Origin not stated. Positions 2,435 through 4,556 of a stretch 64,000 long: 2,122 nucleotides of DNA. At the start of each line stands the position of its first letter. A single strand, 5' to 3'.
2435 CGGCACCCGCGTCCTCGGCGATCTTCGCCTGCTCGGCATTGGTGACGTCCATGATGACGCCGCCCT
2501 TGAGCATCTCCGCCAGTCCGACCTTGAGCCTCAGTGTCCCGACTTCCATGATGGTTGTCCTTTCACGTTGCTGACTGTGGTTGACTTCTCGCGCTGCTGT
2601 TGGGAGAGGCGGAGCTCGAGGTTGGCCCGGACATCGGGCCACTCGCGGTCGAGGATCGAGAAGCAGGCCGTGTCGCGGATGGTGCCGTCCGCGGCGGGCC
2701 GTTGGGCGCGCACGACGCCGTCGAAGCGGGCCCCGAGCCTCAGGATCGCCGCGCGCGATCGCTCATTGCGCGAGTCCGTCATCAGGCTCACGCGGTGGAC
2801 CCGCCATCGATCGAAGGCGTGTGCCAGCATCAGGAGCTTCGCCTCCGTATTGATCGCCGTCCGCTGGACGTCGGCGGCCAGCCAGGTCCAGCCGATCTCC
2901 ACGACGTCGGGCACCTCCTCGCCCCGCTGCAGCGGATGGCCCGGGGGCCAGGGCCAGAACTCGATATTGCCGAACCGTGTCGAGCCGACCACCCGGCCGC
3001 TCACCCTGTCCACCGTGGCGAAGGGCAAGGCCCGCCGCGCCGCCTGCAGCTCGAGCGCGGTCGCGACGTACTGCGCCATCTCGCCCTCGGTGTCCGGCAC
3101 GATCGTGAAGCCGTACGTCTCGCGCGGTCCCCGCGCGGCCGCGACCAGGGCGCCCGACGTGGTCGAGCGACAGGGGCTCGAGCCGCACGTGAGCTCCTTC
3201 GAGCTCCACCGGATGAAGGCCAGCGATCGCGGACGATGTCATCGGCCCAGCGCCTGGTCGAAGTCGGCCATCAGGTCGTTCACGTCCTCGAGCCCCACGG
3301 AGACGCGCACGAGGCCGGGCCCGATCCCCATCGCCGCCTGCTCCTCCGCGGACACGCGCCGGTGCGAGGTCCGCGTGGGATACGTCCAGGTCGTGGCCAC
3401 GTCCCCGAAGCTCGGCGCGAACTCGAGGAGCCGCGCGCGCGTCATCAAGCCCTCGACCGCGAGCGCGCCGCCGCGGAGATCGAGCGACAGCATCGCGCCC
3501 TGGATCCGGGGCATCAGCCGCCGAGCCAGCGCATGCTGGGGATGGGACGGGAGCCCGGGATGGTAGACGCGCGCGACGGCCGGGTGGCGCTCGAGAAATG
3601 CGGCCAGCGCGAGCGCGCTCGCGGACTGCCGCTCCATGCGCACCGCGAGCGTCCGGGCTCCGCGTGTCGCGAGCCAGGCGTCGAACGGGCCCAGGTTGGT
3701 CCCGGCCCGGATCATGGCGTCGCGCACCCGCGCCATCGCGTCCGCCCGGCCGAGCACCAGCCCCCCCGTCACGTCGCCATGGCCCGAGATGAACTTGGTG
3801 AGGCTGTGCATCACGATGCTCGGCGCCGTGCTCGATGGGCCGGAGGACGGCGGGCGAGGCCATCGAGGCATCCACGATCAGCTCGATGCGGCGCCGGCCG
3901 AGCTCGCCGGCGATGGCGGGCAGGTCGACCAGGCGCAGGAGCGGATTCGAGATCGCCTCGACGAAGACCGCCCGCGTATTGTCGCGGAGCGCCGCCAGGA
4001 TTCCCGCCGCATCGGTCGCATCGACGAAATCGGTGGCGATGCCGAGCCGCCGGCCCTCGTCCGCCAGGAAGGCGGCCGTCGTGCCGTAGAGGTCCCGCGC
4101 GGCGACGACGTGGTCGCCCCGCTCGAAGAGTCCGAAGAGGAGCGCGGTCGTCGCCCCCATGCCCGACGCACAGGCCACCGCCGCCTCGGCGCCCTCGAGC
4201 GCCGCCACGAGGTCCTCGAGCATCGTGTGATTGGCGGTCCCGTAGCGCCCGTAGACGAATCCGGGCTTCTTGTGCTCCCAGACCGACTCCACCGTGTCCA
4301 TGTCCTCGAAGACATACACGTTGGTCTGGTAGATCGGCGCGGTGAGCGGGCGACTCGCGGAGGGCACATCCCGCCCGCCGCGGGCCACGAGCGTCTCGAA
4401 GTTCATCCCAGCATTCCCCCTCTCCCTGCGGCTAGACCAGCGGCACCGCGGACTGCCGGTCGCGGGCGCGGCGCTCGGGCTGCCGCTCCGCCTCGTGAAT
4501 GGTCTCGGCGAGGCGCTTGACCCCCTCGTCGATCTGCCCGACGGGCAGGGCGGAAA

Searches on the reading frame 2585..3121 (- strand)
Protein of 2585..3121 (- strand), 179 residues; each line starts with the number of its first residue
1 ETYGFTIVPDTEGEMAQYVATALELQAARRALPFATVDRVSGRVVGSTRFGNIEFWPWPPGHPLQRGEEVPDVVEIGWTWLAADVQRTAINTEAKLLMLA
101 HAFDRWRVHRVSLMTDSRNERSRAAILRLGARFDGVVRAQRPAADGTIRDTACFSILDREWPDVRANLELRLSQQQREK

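Call 27: search_protein_families(library=pfam, proteins=[window:2585-3121:-], max_evalue=0.001)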
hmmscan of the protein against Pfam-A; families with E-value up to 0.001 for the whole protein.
window:2585-3121:- (179 aa): 1 family
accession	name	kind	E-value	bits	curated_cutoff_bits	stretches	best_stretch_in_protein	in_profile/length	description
PF13302.13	Acetyltransf_3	-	1.4e-12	48.9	25.4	1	9-132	31-138/138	Acetyltransferase (GNAT) domain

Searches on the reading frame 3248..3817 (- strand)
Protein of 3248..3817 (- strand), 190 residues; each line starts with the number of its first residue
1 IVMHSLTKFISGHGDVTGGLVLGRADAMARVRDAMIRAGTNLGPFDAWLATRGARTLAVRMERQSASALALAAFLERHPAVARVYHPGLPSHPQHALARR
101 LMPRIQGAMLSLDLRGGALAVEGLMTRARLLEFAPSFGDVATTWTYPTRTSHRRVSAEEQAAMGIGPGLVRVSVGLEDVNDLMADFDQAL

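Call 26: search_protein_families(library=pfam, proteins=[window:3248-3817:-], max_evalue=0.001)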
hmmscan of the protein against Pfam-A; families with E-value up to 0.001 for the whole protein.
window:3248-3817:- (190 aa): 1 family
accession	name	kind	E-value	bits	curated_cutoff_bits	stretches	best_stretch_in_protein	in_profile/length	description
PF01053.26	Cys_Met_Meta_PP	-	9.4e-61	205.9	27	1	1-190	191-380/381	Cys/Met metabolism PLP-dependent enzyme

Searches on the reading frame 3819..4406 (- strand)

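Call 26: search_protein_families(library=pfam, proteins=[window:3819-4406:-], max_evalue=0.001)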
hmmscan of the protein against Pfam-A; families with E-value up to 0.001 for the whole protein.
window:3819-4406:- (196 aa): 1 family
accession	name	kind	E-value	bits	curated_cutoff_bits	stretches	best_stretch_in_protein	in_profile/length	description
PF01053.26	Cys_Met_Meta_PP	-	2e-48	165.3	27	1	4-195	1-189/381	Cys/Met metabolism PLP-dependent enzyme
